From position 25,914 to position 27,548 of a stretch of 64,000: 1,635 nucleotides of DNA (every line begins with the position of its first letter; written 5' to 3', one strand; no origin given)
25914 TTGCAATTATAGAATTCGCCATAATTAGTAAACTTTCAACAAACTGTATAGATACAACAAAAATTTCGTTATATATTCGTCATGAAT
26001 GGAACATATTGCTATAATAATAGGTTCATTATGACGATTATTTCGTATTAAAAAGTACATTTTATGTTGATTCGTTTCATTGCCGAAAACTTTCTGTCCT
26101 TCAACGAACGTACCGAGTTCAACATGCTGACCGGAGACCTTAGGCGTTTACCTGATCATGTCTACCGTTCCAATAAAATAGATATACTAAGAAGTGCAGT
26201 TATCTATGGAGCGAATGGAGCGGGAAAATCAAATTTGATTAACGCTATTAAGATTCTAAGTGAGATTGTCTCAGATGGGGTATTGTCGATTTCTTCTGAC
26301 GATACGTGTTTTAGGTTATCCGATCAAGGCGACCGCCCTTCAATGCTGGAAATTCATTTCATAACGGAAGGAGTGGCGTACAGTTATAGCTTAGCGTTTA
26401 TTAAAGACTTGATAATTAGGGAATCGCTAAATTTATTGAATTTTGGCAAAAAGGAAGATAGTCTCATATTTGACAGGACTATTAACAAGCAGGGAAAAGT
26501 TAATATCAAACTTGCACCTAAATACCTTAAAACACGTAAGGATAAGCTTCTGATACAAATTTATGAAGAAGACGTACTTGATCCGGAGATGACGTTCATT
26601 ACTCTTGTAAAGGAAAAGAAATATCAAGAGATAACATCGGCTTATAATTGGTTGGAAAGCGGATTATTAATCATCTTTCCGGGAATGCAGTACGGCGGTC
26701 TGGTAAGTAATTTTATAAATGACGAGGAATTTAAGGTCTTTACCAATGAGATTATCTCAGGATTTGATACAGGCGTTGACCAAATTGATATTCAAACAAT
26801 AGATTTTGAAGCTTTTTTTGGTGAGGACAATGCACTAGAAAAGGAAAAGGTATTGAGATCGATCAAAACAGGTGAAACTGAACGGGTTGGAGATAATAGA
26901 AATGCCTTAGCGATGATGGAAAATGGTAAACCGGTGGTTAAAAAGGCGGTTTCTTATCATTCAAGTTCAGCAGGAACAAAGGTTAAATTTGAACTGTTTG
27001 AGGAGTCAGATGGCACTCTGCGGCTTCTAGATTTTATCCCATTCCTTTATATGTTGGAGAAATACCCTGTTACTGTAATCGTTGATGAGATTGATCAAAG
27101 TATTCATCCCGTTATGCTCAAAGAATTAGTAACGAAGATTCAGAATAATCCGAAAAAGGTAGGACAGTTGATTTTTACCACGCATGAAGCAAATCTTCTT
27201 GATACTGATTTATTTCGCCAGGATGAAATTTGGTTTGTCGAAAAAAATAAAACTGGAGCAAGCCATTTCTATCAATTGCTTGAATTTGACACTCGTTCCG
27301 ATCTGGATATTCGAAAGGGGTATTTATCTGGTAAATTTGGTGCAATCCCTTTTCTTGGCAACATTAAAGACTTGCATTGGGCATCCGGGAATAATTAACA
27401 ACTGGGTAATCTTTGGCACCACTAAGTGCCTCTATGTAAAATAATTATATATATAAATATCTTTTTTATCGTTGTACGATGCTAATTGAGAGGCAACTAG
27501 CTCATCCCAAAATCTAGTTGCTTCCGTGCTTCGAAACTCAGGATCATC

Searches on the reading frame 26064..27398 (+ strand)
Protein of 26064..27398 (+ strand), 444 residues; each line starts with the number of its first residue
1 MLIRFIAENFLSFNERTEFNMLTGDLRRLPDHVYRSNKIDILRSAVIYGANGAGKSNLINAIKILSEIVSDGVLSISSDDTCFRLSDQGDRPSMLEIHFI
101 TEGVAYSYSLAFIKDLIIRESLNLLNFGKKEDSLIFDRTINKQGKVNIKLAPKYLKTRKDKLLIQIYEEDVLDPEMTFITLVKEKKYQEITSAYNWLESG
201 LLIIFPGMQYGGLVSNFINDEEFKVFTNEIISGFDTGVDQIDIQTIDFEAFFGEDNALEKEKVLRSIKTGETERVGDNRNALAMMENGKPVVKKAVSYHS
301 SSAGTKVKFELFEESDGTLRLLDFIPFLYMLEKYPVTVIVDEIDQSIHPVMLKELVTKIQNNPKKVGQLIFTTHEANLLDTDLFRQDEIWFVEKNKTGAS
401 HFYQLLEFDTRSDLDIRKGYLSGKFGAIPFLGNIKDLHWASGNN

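Call 3: search_protein_families(library=pfam, proteins=[window:26064-27398:+], max_evalue=0.01)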
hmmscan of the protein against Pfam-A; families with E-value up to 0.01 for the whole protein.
window:26064-27398:+ (444 aa): 7 families
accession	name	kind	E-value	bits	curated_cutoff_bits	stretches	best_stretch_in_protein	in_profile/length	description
PF13304.12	AAA_21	-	8.4e-28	98.7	27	1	45-380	2-304/304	AAA domain, putative AbiEii toxin, Type IV TA system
PF13175.12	AAA_15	-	6.1e-07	29.8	32.1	1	283-374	291-369/374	AAA ATPase domain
PF02463.25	SMC_N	-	1.2e-05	25.2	40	1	45-380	27-203/220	RecF/RecN/SMC N terminal domain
PF13166.12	AAA_13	-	0.0019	17.4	36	0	43-66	17-40/713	AAA domain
PF13401.12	AAA_22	-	0.0031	18.3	27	0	335-376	85-126/130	AAA domain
PF13555.12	AAA_29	-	0.0062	16.7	27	0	37-64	15-44/61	P-loop containing region of AAA domain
PF00005.33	ABC_tran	-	0.0094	17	25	0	45-68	14-37/137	ABC transporter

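Call 4: search_protein_families(library=padloc, proteins=[window:26064-27398:+], max_evalue=0.01)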
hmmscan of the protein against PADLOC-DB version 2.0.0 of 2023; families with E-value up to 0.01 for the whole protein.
window:26064-27398:+ (444 aa): 77 families (the best 25 are shown)
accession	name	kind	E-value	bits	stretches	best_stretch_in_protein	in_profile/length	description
PDLC02335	AbiLi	-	4.6e-79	263.8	1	1-439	49-295/326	AbiLi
PDLC02980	AriA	-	4.1e-28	97.2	1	45-380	2-304/304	-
PDLC04426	PDC-M12A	-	8.8e-21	72.7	2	304-425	251-367/369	-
PDLC04178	HEC-01A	-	7.4e-18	62.7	2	301-396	252-348/399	-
PDLC04176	HEC-01A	-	8.6e-18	62.8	2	303-400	245-339/371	-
PDLC04175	HEC-01A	-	9.6e-18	62.3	2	301-405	236-335/363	-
PDLC04392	PDC-M07A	-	5.5e-17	59.9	2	304-410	276-384/432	-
PDLC04393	PDC-M07A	-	1e-16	59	2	315-414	289-390/435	-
PDLC04391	PDC-M07A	-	2.4e-16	57.8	2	315-411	285-383/412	-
PDLC04182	HEC-01A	-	4.7e-16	56.8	2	309-402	281-372/406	-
PDLC04183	HEC-01A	-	5.8e-16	56.5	2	302-402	273-369/402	-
PDLC04179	HEC-01A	-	2.5e-15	54.5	2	308-401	334-425/459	-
PDLC04570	PDC-M31A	-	4.1e-15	53.8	2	306-429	262-393/395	-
PDLC04180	HEC-01A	-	7.6e-15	53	2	282-400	226-342/382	-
PDLC04177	HEC-01A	-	1.2e-14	52.1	2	315-399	278-360/393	-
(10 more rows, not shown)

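Call 32: search_protein_families(library=ncbifam, proteins=[window:26064-27398:+], max_evalue=0.001)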
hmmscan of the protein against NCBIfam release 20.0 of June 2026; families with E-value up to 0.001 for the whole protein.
window:26064-27398:+ (444 aa): 3 families
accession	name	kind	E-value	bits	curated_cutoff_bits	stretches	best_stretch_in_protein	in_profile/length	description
NF047739.1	antiphage_MADS3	equivalog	2.5e-07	30.2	420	0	38-73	17-53/427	methylation-associated defense system AAA family ATPase MAD3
NF041760.1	PtuA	equivalog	3.8e-06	26.1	500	0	338-401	380-440/524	retron Ec78 anti-phage system effector ATPase PtuA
TIGR00611.2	recf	equivalog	0.0001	21.6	172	1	44-69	23-48/339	DNA replication/repair protein RecF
